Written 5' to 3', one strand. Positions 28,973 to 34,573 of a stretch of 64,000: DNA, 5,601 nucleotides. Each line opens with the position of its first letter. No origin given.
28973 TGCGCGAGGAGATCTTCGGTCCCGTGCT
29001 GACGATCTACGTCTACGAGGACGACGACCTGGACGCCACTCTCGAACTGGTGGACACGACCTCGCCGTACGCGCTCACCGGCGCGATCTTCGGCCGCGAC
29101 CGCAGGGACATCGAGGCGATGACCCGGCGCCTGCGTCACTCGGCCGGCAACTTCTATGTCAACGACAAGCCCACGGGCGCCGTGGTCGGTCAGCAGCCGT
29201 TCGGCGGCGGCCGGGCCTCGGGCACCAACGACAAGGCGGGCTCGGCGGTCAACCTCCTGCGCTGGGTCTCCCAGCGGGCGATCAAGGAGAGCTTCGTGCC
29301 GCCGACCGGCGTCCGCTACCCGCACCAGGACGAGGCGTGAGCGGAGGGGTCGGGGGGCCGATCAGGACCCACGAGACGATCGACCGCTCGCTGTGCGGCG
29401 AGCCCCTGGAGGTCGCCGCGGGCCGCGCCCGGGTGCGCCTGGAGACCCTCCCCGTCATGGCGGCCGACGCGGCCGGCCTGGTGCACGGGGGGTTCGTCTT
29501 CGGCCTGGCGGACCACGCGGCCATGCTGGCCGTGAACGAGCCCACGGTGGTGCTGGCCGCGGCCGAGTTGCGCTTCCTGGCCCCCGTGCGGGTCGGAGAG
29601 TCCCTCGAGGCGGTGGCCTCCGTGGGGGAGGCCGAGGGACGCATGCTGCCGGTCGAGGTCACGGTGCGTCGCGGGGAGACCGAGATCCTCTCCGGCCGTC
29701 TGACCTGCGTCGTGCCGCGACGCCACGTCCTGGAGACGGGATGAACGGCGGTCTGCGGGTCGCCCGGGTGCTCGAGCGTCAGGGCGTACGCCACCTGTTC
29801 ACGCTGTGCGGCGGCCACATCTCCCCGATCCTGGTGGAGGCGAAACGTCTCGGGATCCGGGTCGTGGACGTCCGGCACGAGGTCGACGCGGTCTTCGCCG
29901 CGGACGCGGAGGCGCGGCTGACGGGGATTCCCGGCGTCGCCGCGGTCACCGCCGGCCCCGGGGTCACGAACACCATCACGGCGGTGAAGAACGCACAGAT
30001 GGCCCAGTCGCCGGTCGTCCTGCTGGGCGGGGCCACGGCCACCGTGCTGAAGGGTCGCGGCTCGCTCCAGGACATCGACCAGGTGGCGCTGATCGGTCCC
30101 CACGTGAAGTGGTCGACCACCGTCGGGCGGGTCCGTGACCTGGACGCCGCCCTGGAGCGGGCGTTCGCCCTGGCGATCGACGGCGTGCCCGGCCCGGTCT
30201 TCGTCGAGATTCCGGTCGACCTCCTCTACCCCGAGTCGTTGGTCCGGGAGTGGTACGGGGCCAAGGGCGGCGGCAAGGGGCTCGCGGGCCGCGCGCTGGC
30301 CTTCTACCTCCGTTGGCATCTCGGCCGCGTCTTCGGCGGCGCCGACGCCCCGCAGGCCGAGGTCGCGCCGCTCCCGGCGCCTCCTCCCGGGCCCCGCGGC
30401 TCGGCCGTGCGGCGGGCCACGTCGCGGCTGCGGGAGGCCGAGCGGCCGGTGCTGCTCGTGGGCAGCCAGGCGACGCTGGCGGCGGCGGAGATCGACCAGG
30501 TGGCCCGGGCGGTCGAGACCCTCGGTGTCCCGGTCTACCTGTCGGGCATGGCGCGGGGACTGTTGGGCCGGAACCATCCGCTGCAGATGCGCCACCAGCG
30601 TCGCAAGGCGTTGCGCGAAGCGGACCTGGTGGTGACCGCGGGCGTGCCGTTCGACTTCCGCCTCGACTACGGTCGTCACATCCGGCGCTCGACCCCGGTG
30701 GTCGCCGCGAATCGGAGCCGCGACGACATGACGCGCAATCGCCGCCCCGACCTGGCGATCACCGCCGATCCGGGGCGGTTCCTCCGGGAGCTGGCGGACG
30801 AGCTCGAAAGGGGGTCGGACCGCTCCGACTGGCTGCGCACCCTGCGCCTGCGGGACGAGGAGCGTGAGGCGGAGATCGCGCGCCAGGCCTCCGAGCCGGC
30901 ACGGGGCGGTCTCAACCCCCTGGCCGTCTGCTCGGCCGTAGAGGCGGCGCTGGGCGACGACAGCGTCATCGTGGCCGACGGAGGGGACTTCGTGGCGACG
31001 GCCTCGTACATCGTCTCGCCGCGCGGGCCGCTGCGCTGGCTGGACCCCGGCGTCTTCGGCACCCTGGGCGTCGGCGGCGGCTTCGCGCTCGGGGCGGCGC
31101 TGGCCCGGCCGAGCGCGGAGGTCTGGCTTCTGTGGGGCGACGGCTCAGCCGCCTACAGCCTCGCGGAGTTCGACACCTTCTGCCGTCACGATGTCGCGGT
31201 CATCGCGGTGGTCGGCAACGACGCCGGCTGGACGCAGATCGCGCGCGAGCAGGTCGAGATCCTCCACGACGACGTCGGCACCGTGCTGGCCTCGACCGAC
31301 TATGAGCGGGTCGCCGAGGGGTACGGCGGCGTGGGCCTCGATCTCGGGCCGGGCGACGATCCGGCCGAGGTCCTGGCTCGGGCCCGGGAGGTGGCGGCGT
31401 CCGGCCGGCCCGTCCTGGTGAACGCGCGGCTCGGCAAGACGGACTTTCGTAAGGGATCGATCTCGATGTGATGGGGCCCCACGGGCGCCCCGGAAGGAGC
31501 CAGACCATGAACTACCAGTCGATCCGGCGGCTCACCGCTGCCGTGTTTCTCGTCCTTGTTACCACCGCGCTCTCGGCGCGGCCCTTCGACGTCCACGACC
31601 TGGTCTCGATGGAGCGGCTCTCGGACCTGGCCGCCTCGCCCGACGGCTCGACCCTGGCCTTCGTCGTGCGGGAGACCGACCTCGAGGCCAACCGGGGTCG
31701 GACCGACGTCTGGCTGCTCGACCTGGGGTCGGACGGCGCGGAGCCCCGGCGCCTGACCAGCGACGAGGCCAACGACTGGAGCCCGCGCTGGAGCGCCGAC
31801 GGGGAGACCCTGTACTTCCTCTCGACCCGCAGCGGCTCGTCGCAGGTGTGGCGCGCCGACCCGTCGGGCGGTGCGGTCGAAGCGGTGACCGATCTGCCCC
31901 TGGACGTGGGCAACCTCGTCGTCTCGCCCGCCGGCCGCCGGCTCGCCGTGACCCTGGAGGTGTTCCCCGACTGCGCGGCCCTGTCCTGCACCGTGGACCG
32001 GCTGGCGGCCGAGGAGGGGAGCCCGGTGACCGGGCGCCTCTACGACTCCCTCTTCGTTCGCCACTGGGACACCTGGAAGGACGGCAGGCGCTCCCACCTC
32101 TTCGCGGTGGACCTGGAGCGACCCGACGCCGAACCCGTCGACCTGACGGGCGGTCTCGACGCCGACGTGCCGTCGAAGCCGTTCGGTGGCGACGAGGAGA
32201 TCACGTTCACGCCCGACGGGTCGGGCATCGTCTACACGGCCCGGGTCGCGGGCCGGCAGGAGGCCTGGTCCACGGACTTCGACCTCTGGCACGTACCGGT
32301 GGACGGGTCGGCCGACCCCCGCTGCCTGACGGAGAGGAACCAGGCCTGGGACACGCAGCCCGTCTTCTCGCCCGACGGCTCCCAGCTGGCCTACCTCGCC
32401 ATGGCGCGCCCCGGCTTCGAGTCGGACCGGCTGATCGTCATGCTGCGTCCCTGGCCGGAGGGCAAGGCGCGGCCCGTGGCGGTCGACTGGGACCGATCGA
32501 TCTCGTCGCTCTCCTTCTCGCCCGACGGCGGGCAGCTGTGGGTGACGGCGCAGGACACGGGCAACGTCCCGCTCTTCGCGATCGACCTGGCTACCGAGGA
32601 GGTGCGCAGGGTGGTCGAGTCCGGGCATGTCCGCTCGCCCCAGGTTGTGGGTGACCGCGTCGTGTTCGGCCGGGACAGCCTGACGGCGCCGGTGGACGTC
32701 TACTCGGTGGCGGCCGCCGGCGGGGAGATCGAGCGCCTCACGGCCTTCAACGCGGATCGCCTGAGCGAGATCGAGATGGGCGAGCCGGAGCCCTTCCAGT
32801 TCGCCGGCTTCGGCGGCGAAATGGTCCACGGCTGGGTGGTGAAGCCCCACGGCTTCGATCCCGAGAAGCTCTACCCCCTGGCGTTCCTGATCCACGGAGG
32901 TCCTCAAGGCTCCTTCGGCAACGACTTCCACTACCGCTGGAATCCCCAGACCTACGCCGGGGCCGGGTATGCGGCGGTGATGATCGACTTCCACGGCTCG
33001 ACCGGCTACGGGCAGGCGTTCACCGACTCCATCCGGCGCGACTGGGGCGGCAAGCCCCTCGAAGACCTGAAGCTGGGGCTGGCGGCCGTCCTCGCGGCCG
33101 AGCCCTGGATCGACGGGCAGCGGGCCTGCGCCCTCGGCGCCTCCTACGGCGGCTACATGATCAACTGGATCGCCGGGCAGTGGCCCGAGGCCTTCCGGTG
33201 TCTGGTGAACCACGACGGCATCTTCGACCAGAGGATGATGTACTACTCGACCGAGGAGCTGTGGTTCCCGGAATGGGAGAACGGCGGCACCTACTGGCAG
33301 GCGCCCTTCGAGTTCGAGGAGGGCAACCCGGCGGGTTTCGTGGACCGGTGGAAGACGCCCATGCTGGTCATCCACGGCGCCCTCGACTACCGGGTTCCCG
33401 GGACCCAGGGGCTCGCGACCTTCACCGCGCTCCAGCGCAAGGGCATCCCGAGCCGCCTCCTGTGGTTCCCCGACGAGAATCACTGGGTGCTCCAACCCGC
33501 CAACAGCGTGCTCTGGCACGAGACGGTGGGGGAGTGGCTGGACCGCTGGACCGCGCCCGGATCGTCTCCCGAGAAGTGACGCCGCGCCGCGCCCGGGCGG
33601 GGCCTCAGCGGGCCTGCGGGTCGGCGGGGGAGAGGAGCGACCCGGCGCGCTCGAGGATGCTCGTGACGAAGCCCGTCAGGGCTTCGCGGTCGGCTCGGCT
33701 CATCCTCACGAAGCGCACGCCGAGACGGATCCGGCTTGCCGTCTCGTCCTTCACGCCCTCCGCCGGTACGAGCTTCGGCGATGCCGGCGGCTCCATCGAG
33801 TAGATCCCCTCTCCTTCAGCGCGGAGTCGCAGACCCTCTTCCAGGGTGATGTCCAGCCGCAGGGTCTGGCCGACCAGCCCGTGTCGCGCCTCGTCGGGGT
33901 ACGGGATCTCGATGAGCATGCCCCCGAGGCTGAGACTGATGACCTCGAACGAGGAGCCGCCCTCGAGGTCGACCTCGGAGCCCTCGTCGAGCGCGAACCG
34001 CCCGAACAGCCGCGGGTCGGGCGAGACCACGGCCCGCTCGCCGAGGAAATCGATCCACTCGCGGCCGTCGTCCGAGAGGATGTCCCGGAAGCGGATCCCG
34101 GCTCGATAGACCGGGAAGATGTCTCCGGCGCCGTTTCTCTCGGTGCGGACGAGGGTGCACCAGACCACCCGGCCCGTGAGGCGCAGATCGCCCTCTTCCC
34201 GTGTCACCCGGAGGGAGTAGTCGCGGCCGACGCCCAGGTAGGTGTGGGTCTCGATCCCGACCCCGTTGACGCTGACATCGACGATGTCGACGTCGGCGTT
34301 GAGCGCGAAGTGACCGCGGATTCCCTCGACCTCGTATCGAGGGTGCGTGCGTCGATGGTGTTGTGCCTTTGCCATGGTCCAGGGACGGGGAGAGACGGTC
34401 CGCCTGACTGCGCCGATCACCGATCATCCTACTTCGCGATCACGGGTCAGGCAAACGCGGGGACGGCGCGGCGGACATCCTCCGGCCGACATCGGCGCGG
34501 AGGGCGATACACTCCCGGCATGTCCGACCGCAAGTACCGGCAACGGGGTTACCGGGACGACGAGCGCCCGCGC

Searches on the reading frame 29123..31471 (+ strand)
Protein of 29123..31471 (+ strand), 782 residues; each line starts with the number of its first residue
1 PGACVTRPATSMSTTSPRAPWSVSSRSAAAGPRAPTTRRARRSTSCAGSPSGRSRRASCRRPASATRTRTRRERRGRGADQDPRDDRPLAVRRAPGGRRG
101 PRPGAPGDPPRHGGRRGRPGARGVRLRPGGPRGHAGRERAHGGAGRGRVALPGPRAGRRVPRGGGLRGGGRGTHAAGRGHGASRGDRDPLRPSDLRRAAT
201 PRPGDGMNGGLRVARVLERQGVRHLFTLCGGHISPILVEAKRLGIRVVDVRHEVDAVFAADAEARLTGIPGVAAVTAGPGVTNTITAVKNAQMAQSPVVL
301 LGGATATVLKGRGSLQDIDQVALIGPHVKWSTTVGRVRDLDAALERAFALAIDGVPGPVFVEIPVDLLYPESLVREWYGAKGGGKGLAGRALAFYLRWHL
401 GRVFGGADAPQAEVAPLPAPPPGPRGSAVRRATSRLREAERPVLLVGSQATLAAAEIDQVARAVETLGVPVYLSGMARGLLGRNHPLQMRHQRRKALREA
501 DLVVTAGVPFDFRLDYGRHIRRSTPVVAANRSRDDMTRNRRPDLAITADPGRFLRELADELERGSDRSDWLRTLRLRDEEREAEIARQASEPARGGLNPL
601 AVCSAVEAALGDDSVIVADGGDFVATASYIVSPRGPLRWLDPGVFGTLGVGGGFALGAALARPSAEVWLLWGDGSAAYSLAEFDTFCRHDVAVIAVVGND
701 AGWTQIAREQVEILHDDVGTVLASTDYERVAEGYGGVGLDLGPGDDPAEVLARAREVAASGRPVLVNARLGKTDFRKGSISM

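Call 49: search_protein_families(library=pfam, proteins=[window:29123-31471:+], max_evalue=0.0001)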
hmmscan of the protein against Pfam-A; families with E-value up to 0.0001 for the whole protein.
window:29123-31471:+ (782 aa): 3 families
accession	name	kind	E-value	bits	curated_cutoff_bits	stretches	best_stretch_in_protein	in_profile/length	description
PF02776.23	TPP_enzyme_N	-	3.7e-33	114.3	26.8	1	207-323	1-119/119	Thiamine pyrophosphate enzyme, N-terminal TPP binding domain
PF02775.26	TPP_enzyme_C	-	1.1e-24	87.4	21.9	1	620-767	2-150/151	Thiamine pyrophosphate enzyme, C-terminal TPP binding domain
PF00205.28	TPP_enzyme_M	-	5.6e-21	75.1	30.4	1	429-557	1-137/137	Thiamine pyrophosphate enzyme, central domain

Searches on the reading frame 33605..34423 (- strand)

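Call 50: search_protein_families(library=pfam, proteins=[window:33605-34423:-], max_evalue=0.0001)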
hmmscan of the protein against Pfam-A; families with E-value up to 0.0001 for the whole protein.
window:33605-34423:- (272 aa): 1 family
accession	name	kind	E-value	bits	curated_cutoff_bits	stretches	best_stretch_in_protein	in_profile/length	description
PF07238.19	PilZ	-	1.3e-13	51.6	22.5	1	43-123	23-96/102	PilZ domain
